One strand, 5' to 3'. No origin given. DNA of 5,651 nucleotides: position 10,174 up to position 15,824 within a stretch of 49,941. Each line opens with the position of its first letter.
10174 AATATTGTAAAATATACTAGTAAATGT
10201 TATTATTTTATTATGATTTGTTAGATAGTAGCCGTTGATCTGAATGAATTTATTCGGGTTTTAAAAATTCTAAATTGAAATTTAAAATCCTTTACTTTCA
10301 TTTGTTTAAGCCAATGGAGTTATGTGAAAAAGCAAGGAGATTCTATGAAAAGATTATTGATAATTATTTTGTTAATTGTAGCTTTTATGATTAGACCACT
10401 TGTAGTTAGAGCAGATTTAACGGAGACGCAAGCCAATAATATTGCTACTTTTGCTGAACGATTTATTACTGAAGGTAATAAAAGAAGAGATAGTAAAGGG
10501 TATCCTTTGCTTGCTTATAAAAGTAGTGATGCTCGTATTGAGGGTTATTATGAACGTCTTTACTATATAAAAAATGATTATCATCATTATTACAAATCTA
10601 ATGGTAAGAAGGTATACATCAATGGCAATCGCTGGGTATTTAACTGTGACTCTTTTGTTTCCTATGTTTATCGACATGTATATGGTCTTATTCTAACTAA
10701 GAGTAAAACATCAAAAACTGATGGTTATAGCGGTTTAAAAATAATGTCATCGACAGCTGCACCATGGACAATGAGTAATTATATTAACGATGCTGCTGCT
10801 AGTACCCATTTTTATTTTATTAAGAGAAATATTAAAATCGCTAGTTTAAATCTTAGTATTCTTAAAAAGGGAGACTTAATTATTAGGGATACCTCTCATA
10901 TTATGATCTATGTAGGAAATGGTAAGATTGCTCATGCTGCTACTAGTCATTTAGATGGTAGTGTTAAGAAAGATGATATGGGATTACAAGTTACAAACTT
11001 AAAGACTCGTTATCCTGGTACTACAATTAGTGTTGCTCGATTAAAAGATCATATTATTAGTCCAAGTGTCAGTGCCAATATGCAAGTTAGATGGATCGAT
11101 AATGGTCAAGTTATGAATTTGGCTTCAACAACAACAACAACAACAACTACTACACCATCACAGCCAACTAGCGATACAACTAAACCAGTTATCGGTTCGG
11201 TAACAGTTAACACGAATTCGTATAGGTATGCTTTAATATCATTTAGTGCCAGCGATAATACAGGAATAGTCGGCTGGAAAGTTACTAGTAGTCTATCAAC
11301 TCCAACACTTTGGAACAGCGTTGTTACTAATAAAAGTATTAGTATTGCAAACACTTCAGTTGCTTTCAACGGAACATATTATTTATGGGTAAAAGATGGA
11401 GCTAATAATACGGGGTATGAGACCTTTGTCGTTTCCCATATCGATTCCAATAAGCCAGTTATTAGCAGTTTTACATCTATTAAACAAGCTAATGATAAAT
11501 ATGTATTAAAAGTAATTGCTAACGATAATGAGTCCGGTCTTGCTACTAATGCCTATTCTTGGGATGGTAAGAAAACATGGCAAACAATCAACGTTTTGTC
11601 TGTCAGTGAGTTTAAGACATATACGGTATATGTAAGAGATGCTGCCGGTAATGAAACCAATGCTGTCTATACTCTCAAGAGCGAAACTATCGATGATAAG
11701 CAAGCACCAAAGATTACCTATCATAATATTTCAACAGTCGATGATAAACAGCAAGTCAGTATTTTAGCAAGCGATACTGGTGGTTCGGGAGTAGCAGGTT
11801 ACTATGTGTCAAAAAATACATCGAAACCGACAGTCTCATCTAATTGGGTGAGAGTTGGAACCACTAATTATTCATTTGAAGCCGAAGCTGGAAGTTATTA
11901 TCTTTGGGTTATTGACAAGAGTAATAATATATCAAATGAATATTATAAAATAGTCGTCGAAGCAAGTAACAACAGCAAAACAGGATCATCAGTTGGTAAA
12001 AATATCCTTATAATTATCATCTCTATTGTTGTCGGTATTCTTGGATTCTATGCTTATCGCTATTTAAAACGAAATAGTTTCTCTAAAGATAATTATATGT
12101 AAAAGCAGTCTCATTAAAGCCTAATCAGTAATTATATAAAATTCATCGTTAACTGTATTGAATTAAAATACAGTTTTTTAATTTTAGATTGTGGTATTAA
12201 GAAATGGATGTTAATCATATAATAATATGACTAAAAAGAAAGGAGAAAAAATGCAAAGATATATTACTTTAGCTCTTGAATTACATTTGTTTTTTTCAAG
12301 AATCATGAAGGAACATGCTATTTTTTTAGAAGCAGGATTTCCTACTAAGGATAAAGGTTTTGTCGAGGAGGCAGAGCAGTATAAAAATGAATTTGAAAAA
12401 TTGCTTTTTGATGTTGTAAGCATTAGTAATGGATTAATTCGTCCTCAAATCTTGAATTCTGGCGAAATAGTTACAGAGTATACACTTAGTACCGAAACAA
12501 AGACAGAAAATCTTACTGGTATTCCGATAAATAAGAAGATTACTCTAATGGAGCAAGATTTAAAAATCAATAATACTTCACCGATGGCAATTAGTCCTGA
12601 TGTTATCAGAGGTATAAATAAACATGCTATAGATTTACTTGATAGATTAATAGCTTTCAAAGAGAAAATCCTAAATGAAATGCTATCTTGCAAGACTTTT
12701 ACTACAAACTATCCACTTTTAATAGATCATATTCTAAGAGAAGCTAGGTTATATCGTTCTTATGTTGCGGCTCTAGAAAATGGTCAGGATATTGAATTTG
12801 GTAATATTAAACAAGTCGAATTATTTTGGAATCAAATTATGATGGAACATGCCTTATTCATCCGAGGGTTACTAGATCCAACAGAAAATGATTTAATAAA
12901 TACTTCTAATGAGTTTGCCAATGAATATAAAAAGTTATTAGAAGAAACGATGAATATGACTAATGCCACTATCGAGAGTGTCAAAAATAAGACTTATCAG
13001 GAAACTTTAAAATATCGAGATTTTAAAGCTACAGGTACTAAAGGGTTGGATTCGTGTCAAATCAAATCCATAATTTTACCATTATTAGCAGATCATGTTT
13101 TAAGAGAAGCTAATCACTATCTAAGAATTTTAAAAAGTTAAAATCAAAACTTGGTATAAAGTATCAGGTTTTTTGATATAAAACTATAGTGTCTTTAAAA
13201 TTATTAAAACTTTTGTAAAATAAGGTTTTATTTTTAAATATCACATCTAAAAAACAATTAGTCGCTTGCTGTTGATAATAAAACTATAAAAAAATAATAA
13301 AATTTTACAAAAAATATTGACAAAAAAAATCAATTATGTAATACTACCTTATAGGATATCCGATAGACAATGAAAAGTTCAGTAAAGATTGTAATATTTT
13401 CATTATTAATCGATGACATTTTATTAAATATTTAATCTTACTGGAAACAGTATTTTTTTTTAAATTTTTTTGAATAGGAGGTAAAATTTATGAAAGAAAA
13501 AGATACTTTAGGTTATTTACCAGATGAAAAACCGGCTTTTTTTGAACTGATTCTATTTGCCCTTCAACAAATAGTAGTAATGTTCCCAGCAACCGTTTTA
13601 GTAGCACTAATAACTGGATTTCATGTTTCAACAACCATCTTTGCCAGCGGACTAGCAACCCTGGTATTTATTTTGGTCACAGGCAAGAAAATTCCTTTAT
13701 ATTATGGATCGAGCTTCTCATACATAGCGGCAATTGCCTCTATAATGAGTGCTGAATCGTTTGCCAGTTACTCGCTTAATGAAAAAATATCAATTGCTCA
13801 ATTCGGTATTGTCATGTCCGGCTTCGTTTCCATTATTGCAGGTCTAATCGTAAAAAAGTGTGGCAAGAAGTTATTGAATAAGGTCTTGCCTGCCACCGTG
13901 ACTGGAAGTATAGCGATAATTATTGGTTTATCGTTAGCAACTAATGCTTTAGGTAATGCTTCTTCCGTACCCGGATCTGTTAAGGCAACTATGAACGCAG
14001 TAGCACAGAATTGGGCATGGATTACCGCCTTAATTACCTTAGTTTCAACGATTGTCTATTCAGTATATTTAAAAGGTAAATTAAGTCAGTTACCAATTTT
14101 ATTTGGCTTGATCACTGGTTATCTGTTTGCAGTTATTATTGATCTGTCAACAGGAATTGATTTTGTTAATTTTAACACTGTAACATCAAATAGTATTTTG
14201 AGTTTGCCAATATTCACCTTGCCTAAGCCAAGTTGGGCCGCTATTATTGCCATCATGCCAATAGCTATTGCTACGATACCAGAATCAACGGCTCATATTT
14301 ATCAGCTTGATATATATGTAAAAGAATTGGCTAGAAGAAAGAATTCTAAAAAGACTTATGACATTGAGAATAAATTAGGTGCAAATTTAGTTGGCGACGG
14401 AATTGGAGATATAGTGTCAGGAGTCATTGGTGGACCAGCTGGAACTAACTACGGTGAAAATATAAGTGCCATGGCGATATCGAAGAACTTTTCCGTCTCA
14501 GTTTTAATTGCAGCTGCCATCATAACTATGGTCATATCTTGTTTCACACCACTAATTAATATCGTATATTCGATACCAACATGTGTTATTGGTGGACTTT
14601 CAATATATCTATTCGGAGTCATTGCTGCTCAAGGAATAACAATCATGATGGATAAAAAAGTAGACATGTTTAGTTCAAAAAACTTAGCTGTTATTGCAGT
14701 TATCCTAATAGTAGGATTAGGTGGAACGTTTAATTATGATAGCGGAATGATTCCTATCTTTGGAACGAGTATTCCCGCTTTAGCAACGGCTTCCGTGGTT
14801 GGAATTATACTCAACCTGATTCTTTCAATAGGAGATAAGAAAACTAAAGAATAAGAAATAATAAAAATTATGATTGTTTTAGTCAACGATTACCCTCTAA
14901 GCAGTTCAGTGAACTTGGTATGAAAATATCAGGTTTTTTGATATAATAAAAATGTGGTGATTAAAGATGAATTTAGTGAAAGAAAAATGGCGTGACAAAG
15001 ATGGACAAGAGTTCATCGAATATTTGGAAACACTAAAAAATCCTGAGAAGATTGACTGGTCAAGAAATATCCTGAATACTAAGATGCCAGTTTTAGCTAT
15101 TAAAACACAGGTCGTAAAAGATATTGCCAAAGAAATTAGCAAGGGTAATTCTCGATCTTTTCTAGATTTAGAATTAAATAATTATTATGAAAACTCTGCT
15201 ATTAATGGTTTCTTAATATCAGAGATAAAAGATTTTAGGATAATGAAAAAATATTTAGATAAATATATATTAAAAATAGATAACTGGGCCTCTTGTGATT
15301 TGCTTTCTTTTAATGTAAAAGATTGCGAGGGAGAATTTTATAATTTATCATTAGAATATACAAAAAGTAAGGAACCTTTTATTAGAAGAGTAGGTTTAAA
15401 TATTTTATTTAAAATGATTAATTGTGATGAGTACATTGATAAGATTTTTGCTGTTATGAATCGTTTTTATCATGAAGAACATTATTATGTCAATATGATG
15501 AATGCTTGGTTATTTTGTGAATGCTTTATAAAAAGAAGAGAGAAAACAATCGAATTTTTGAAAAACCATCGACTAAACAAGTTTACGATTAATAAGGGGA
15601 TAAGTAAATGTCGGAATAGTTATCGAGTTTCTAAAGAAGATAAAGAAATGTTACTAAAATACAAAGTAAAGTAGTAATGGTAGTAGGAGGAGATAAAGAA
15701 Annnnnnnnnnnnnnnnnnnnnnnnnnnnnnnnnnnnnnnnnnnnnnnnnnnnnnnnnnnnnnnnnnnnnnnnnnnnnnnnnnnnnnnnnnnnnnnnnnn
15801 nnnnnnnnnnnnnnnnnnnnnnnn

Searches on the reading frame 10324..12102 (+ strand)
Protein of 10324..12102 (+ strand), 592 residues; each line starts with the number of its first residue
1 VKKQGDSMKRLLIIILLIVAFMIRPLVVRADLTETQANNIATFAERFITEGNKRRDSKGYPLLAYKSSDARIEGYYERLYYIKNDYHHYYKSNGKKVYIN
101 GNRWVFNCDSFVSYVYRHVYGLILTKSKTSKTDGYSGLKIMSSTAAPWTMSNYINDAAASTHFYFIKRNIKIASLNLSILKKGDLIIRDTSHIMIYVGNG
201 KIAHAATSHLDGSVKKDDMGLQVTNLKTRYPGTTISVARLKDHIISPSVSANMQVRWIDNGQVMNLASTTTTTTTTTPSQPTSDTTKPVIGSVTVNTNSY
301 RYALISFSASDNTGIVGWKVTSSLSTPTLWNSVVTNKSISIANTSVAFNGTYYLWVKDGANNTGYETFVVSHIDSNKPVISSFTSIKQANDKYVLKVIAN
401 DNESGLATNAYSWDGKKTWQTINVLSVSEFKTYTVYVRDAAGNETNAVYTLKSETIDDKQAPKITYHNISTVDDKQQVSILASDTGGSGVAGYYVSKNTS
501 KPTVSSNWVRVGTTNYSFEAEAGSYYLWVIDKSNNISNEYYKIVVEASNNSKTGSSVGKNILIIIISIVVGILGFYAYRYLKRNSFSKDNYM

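Call 65: search_protein_families(library=pfam, proteins=[window:10324-12102:+], max_evalue=0.001)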
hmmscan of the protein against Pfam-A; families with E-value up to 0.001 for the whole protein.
window:10324-12102:+ (592 aa): 2 families
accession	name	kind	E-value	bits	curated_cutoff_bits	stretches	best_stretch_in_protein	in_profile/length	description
PF00877.26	NLPC_P60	-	3.8e-08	33.7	23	1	101-209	7-85/105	NlpC/P60 family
PF24893.1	DUF7743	-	7.3e-05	22.9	27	0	373-411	2-40/120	Domain of unknown function (DUF7743)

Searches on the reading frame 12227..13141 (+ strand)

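Call 65: search_protein_families(library=pfam, proteins=[window:12227-13141:+], max_evalue=0.001)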
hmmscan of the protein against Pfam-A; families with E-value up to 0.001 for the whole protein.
window:12227-13141:+ (304 aa): 1 family
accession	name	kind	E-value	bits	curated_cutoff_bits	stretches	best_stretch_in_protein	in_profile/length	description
PF11155.13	DUF2935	-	5e-69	230.8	24.4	2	16-180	3-120/121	Domain of unknown function (DUF2935)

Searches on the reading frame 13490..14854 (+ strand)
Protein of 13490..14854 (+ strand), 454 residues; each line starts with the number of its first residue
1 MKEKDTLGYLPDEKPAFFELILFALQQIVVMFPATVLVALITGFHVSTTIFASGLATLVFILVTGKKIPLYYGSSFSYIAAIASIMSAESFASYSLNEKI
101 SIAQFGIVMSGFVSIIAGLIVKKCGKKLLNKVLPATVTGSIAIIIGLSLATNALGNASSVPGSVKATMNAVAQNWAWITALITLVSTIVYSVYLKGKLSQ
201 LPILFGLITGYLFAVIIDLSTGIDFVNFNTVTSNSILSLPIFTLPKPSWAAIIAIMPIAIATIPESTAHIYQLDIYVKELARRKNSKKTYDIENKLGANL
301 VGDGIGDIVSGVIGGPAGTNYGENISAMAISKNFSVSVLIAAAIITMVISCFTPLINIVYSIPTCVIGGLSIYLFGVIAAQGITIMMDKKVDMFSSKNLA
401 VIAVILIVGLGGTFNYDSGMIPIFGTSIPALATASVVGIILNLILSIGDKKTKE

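Call 65: search_protein_families(library=pfam, proteins=[window:13490-14854:+], max_evalue=0.001)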
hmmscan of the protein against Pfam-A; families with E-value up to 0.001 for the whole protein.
window:13490-14854:+ (454 aa): 1 family
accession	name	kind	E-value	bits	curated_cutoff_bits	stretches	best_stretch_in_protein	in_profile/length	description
PF00860.26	Xan_ur_permease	-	1.3e-65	222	27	1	19-414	2-385/389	Permease family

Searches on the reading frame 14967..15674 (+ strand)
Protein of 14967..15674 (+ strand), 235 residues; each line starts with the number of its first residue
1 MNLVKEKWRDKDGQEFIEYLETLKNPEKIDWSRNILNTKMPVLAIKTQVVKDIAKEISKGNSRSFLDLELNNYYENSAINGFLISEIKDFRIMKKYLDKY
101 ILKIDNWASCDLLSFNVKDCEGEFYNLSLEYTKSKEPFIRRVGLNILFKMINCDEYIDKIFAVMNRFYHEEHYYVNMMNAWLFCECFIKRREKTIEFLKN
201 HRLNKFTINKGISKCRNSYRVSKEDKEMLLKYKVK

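Call 65: search_protein_families(library=pfam, proteins=[window:14967-15674:+], max_evalue=0.001)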
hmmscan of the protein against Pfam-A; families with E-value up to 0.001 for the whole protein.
window:14967-15674:+ (235 aa): 1 family
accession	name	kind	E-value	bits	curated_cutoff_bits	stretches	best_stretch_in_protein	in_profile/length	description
PF08713.17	DNA_alkylation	-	5e-14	52.9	21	1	18-213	3-211/213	DNA alkylation repair enzyme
